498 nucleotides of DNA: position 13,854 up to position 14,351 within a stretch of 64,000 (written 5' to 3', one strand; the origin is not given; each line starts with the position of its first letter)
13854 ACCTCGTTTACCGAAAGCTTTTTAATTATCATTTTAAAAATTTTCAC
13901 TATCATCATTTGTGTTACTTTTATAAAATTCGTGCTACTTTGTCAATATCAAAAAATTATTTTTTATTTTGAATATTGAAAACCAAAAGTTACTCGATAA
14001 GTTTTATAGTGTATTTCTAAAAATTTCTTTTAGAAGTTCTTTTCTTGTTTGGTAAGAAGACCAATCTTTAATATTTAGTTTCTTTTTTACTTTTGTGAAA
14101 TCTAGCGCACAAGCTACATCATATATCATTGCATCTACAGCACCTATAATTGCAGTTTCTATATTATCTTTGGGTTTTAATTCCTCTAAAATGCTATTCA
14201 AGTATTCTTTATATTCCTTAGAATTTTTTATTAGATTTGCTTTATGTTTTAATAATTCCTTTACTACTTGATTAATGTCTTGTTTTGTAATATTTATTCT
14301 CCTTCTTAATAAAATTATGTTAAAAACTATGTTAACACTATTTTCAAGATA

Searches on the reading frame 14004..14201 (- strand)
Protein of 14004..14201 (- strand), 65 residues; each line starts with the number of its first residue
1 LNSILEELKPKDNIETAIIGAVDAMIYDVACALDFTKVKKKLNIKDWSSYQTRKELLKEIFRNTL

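Call 33: search_protein_families(library=pfam, proteins=[window:14004-14201:-], max_evalue=1)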
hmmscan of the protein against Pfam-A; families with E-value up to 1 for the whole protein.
window:14004-14201:- (65 aa): 3 families
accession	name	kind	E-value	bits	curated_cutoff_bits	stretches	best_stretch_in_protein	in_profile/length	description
PF17329.7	DUF5367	-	0.0076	16.9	25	1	7-46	33-72/98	Family of unknown function (DUF5367)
PF20090.4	DUF6482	-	0.055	13.8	23.5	1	1-34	1-34/101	Family of unknown function (DUF6482)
PF20296.3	MTaX1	-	0.14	13.2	25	1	7-63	34-86/111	Methylase-associated X1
